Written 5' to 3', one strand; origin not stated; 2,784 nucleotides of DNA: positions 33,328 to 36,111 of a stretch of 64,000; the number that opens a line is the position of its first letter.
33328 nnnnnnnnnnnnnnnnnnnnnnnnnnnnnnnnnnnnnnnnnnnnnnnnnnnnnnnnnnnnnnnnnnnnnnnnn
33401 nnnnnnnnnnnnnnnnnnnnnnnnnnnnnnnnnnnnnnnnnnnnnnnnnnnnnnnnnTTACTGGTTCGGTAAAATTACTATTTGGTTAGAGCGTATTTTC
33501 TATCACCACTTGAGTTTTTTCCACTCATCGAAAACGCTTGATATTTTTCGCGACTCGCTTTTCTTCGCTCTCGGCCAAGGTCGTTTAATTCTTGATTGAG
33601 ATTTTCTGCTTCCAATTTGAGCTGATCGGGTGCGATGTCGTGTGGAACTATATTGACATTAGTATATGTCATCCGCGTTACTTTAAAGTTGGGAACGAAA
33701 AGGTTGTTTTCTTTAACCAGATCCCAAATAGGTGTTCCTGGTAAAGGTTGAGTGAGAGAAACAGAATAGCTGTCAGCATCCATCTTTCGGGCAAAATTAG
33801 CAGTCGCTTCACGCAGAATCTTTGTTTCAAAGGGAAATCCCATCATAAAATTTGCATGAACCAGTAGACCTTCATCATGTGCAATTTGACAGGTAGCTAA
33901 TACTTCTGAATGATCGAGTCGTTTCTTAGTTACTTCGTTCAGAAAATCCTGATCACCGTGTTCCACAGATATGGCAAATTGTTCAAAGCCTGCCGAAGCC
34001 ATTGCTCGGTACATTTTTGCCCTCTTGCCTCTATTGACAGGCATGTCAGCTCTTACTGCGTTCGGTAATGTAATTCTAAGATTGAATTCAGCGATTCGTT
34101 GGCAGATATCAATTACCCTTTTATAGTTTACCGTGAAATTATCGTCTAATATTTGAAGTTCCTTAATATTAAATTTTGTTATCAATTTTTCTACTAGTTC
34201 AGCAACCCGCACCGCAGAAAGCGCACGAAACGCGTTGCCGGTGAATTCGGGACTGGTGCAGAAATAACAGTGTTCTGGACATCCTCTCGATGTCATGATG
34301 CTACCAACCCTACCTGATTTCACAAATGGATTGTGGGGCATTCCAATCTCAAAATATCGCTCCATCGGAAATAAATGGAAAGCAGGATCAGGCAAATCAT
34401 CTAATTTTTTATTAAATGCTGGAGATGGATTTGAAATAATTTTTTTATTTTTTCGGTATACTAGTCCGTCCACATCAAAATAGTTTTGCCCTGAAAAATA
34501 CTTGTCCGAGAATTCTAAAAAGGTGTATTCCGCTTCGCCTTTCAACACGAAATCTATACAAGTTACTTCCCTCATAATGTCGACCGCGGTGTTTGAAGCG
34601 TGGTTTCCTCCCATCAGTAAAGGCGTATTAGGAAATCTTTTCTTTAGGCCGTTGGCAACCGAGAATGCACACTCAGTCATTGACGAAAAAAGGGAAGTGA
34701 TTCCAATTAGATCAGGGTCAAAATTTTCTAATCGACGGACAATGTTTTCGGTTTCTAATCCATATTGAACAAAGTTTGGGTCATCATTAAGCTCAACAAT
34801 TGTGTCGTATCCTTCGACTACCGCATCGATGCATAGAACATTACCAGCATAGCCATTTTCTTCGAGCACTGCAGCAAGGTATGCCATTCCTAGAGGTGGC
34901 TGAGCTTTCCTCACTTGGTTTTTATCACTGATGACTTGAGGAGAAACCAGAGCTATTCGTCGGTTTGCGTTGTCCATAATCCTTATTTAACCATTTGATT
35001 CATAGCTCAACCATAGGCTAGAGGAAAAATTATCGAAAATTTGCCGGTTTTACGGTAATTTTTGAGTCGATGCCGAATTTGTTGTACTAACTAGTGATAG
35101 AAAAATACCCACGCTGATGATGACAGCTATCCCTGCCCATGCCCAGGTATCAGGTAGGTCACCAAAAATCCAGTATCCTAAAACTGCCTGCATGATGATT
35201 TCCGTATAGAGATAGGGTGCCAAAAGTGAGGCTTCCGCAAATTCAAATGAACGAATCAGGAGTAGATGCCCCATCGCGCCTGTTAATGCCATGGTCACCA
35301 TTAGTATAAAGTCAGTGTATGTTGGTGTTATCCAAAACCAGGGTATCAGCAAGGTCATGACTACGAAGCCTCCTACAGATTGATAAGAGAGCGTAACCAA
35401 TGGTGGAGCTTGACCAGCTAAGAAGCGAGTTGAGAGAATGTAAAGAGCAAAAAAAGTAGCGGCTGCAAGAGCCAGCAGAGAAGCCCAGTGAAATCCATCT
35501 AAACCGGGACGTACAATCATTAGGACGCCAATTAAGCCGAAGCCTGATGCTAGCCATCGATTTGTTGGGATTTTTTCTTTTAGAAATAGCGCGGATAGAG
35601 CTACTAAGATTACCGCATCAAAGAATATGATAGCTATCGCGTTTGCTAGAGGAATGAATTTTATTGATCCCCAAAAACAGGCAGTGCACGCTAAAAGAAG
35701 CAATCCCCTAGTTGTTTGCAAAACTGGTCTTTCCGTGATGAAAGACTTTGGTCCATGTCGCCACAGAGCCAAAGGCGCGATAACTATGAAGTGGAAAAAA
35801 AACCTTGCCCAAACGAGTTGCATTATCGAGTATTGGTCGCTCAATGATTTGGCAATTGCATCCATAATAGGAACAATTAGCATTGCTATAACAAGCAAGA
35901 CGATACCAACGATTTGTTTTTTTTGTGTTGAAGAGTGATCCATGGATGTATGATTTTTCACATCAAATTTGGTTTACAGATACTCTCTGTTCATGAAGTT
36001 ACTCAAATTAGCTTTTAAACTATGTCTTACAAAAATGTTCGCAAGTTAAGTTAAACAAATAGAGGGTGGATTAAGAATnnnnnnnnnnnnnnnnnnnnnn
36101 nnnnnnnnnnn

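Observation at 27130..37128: Accessory island 1: unassigned pathway for a nucleotide-activated, aminated, methylated and possibly sulfated headgroup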

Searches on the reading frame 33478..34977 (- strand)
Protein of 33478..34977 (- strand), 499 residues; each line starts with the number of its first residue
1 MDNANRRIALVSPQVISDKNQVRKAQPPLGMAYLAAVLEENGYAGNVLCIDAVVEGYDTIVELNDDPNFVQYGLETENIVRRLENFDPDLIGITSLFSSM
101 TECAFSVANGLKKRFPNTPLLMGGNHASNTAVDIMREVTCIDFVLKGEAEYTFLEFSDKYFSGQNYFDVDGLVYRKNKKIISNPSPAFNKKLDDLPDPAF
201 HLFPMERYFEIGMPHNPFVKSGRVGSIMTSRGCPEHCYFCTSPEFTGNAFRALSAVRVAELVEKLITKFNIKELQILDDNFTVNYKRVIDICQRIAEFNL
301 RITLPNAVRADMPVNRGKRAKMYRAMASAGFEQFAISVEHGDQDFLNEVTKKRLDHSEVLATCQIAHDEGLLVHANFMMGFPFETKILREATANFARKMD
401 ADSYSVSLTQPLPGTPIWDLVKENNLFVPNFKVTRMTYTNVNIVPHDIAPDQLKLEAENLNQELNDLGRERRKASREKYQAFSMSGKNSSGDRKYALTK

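Call 4: search_protein_families(library=pfam, proteins=[window:33478-34977:-], max_evalue=0.01)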
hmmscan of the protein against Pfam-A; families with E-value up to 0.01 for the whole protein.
window:33478-34977:- (499 aa): 2 families
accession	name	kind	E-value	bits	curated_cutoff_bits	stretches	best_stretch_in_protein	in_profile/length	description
PF04055.27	Radical_SAM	-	7.1e-18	65.8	29.5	1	229-395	3-165/166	Radical SAM superfamily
PF02310.24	B12-binding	-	2.4e-16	60.1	32.1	1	26-155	12-119/121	B12 binding domain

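Call 5: search_protein_families(library=ncbifam, proteins=[window:33478-34977:-], max_evalue=0.01)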
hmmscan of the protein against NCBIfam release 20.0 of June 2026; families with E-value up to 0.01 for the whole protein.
window:33478-34977:- (499 aa): 27 families (the best 25 are shown)
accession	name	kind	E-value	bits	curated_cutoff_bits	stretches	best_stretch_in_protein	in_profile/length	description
NF038361.1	rSAM_Sden_1168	equivalog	1.1e-64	219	575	1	6-424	63-476/560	Sden_1168 family B12-binding radical SAM P-methyltransferase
TIGR03471.1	HpnJ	equivalog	5e-45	154.3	577.6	1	104-430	84-396/472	hopanoid biosynthesis associated radical SAM protein HpnJ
NF050148.1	rSAM_ApyD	equivalog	4.6e-38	131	750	1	16-419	11-391/645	RiPP biosynthesis radical SAM protein ApyD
TIGR02026.1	BchE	equivalog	5.4e-38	131.1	481.35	1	7-426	1-392/497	magnesium-protoporphyrin IX monomethyl ester anaerobic oxidative cyclase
TIGR04367.1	HpnR_B12_rSAM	equivalog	1.1e-26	93.5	650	1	76-420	49-372/490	hopanoid C-3 methylase HpnR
TIGR03975.1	rSAM_ocin_1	subfamily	5.7e-26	91.2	281.85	1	77-386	118-417/606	RiPP maturation radical SAM C-methyltransferase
NF033712.0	B12_rSAM_KedN5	subfamily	1.5e-23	82.9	700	1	83-385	58-356/624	KedN5 family methylcobalamin-dependent radical SAM C-methyltransferase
TIGR04385.1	B12_rSAM_cofa1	equivalog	5.8e-23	81.8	450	1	25-445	17-402/438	B12 lower ligand biosynthesis radical SAM protein BzaD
TIGR04479.1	bcpD_PhpK_rSAM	subfamily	1.7e-22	79.5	600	1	72-431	95-441/504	PhpK family radical SAM P-methyltransferase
TIGR04013.1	B12_SAM_MJ_1487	hypoth_equivalog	2.7e-20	72.5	251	2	76-267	31-194/382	TIGR04013 family B12-binding domain/radical SAM domain-containing protein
TIGR04014.1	B12_SAM_MJ_0865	equivalog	4.2e-20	71.9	360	1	78-441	29-379/434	methyl-coenzyme M reductase glutamine C-methyltransferase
TIGR04190.1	B12_SAM_Ta0216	equivalog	4.2e-19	68.5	500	1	78-398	70-393/554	TIGR04190 family B12-binding domain/radical SAM domain protein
TIGR04072.2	rSAM_ladder_B12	equivalog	4.7e-18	65.1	360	1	218-438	174-389/443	lipid biosynthesis B12-binding/radical SAM protein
NF033070.1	rSAM_AprD4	equivalog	6.4e-17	61.6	500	1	171-471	150-437/456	AprD4 family radical SAM diol-dehydratase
TIGR04295.1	B12_rSAM_oligo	hypoth_equivalog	1.6e-15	56.8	400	1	73-301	51-275/422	TIGR04295 family B12-binding domain-containing radical SAM protein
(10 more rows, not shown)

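Call 27: search_solved_structures(query=window:33478-34977:-, max_evalue=0.001)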
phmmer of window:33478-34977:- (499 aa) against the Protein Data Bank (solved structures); distinct sequences matched with E-value up to 0.001: 4.
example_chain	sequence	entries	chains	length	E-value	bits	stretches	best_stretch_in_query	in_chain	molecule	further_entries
7kdx_A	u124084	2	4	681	1.3e-13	53.6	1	87-393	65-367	Methyltransferase TokK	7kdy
9ccb_A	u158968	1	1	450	4.5e-12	48.6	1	226-422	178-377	Radical SAM core domain-containing protein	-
6fd2_B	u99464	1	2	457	3e-10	42.6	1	217-424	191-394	Putative apramycin biosynthetic oxidoreductase 4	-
9n1b_A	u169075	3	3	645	4.1e-05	25.6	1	110-360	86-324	Radical SAM protein | Radical SAM enzyme CysS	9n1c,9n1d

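Call 30: find_homologous_proteins(query=window:33478-34977:-, max_evalue=1e-30)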
Query window:33478-34977:- (499 aa): 463 proteins with E <= 1e-30 among 8000 candidates; the best 120 are listed.
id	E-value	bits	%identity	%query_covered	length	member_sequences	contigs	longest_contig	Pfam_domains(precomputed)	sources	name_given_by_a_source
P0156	0.0e+0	1141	100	100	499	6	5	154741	PF04055.28,PF02310.25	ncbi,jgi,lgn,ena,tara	tara:strand:+ start:2964 stop:4463 length:1500 start_codon:yes stop_codon:yes gene_type:complete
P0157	7.6e-275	930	79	100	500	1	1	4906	PF04055.28,PF02310.25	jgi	-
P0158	6.6e-235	798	68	99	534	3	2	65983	PF04055.28,PF02310.25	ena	-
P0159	7.8e-235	798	70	98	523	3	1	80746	PF04055.28,PF02310.25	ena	-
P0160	1.0e-234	798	69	97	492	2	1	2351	PF04055.28,PF02310.25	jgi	jgi:radical SAM superfamily enzyme YgiQ (UPF0313 family)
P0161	3.3e-232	789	68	98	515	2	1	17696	PF04055.28,PF02310.25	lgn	-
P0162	7.8e-232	788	69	99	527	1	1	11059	PF04055.28,PF02310.25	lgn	-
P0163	3.2e-225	766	66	98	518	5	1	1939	PF04055.28,PF02310.25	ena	-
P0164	4.9e-224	762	69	94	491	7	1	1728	PF04055.28,PF02310.25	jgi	-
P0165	1.5e-220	751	66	99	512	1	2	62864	PF04055.28,PF02310.25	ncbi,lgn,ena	-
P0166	4.2e-216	736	64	100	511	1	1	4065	PF04055.28,PF02310.25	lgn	-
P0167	8.9e-216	735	61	99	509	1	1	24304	PF04055.28,PF02310.25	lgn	-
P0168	2.0e-209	714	62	99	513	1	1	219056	PF04055.28,PF02310.25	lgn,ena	-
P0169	1.2e-198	679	59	99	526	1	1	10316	PF04055.28,PF02310.25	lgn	-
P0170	5.7e-198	676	59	99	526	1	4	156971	PF04055.28,PF02310.25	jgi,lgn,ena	-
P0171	1.4e-196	672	61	98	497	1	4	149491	PF04055.28,PF02310.25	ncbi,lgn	-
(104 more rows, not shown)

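Call 31: find_encoding_contigs(protein=P0159, flank=10000, max_places=1)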
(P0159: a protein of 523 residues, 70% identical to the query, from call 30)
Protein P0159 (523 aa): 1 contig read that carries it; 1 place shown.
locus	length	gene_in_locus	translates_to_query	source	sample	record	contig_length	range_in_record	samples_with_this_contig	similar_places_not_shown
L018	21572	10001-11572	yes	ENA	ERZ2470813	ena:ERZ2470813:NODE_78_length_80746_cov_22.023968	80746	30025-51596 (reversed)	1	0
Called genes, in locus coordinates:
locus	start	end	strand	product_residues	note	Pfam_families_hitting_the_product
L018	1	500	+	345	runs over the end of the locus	PF00535:Glycos_transf_2, PF10111:Glyco_tranf_2_2, PF13641:Glyco_tranf_2_3, PF13632:Glyco_trans_2_3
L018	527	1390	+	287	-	-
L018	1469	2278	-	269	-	PF13276:HTH_21, PF00665:rve, PF13683:rve_3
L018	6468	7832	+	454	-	PF03559:Hexose_dehydrat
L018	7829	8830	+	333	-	PF01408:GFO_IDH_MocA, PF22725:GFO_IDH_MocA_C3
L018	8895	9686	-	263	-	PF12762:DDE_Tnp_IS1595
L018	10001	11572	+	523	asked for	PF02310:B12-binding, PF04055:Radical_SAM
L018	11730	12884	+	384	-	PF00535:Glycos_transf_2, PF13641:Glyco_tranf_2_3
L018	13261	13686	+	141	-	PF05523:FdtA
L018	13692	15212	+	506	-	-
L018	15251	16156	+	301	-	PF00535:Glycos_transf_2, PF10111:Glyco_tranf_2_2, PF13641:Glyco_tranf_2_3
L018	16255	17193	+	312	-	PF01073:3Beta_HSD (weak), PF01370:Epimerase, PF02719:Polysacc_synt_2 (faint), PF04321:RmlD_sub_bind (weak), PF07993:NAD_binding_4 (faint), PF16363:GDP_Man_Dehyd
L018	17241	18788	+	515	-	PF01943:Polysacc_synt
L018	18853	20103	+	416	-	PF13542:HTH_Tnp_ISL3, PF01610:DDE_Tnp_ISL3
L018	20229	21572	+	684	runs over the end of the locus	PF01041:DegT_DnrJ_EryC1 (faint), PF13480:Acetyltransf_6, PF02388:FemAB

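Call 32: find_encoding_contigs(protein=P0171, flank=10000, max_places=1)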
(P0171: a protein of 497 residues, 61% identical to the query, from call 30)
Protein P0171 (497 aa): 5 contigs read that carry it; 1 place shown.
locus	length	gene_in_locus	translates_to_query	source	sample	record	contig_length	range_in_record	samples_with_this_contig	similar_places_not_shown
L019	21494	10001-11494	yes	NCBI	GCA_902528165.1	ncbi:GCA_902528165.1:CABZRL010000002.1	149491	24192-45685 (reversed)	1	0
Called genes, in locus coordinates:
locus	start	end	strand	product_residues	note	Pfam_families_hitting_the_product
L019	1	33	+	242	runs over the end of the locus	PF00106:adh_short, PF01370:Epimerase (weak), PF13561:adh_short_C2, PF23441:SDR (weak)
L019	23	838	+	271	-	PF13292:DXP_synthase_N (faint), PF00456:Transketolase_N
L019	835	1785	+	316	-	PF02779:Transket_pyr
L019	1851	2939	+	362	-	PF03102:NeuB, PF08666:SAF (weak)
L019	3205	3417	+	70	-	PF02543:Carbam_trans_N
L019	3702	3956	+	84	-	PF02543:Carbam_trans_N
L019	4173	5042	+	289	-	PF16861:Carbam_trans_C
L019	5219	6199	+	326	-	-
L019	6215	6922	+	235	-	PF25087:GMPPB_C (faint), PF00132:Hexapep (weak)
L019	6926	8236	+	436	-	-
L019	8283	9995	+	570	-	PF04055:Radical_SAM, PF02310:B12-binding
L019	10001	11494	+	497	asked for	PF02310:B12-binding, PF04055:Radical_SAM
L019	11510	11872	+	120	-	-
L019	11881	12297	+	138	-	-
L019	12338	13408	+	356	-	PF00953:Glycos_transf_4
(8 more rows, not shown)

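Call 74: search_dna_similar(query=window:33478-34977:-, collection=plasmids, mode=protein, max_evalue=1e-30, max_rows=15)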
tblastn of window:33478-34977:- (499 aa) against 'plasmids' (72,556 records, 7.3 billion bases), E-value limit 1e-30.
Records with a match: 5; places in all: 5; records where one place covers at least 80% of the query: 5.
Best place of each record, by identity: <60% 5.
By first word of the organism name: Clostridium 1; Azospirillum 1; Deltaproteobacteria 1; Solidesulfovibrio 1; Eleftheria 1.
By predicted mobility (MOB-suite, as given by PLSDB): non-mobilizable 5.
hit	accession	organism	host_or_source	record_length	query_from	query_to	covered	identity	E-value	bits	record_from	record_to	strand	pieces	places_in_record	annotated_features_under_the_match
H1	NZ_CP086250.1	Clostridium estertheticum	single colony,beef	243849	18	466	90%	26.9%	6e-36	149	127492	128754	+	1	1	radical SAM protein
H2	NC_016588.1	Azospirillum lipoferum 4B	-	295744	25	466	89%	26.9%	2e-35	148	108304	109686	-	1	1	B12-binding domain-containing radical SAM protein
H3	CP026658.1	Deltaproteobacteria bacterium Smac51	cockroach,pure culture,hindgut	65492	28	458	86%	25.8%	1e-35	149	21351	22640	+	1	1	hypothetical protein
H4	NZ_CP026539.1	Solidesulfovibrio carbinolicus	-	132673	27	430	81%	27.6%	2e-33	142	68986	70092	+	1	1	radical SAM protein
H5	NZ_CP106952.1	Eleftheria terrae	soil sample,soil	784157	27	427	80%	27.5%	3e-34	144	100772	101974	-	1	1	cobalamin-dependent protein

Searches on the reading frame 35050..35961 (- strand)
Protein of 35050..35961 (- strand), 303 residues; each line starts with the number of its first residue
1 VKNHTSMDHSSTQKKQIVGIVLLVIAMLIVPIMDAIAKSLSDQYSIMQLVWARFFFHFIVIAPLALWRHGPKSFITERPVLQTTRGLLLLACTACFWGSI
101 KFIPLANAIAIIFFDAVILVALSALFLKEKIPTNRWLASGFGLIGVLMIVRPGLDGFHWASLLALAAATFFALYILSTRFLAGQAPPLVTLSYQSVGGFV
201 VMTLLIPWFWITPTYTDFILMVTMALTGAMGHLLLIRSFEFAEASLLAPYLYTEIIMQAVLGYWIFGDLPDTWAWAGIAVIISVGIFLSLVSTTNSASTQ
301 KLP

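Call 4: search_protein_families(library=pfam, proteins=[window:35050-35961:-], max_evalue=0.01)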
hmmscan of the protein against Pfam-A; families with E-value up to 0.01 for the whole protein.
window:35050-35961:- (303 aa): 1 family
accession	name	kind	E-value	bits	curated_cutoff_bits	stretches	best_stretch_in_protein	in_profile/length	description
PF00892.27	EamA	-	2.9e-22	79.8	28.2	2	18-150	2-134/135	EamA-like transporter family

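Call 5: search_protein_families(library=ncbifam, proteins=[window:35050-35961:-], max_evalue=0.01)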
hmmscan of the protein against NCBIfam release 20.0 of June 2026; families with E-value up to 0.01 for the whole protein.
window:35050-35961:- (303 aa): 2 families
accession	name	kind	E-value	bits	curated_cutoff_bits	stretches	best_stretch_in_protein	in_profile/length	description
TIGR00950.1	2A78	equivalog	1.9e-10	40.6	230.2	1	40-283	12-261/264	carboxylate/amino acid/amine transporter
TIGR03340.1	phn_DUF6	hypoth_equivalog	0.00046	20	288.15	1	25-149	154-281/281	phosphonate utilization associated putative membrane protein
